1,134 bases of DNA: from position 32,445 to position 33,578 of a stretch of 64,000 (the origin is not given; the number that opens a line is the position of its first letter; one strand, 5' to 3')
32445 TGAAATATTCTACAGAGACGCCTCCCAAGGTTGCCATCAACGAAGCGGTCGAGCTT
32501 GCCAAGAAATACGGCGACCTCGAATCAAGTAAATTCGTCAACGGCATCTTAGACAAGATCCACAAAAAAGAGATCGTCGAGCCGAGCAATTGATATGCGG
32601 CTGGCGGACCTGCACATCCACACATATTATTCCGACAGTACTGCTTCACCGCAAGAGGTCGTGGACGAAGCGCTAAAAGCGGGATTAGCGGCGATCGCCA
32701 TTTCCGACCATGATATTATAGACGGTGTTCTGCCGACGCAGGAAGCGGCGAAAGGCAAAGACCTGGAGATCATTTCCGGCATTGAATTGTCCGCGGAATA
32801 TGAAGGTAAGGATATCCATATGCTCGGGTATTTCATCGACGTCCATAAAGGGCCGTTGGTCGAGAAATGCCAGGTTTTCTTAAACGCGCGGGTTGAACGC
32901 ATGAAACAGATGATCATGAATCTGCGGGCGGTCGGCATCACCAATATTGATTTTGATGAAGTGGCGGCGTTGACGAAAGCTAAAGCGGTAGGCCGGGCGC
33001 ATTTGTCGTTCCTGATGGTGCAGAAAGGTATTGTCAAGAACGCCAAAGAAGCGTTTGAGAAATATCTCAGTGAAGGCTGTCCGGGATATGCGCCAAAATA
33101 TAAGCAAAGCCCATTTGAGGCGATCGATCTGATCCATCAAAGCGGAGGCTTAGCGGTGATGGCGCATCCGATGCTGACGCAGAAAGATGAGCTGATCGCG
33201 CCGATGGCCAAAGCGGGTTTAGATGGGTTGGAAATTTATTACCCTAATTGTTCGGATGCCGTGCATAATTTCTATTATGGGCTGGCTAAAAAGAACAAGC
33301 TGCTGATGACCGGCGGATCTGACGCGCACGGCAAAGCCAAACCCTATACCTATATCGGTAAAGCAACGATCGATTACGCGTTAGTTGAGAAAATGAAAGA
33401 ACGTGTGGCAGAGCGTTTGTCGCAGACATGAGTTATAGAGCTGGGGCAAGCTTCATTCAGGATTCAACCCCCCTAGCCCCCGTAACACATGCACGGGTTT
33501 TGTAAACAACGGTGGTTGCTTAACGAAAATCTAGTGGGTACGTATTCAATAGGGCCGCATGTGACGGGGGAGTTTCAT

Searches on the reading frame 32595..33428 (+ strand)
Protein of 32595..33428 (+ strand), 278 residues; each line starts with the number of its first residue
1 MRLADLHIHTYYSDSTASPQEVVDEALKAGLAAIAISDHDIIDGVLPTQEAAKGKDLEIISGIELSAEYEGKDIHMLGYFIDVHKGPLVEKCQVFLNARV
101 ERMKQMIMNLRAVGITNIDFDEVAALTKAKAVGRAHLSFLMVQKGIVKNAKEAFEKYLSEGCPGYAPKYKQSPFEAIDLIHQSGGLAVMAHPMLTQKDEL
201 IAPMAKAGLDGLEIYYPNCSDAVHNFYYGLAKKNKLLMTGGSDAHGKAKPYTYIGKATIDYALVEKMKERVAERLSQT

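Call 18: find_encoding_contigs(protein=window:32595-33428:+, flank=10000, max_places=10)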
Protein window:32595-33428:+ (278 aa): 1 contig read that carries it; 1 place shown.
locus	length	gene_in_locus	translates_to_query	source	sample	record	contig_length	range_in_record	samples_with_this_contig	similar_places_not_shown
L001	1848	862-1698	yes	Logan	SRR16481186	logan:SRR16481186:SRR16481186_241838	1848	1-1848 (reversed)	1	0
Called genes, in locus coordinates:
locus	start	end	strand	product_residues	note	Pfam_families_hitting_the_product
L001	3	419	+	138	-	?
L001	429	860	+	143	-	PF01029:NusB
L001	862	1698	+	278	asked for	PF02811:PHP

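Call 71: search_protein_families(library=pfam, proteins=[window:32595-33428:+])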
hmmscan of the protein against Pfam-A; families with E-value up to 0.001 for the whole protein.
window:32595-33428:+ (278 aa): 1 family
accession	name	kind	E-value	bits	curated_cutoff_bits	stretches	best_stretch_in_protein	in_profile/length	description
PF02811.25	PHP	-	2.3e-13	51.2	26.4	1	5-90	1-71/164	PHP domain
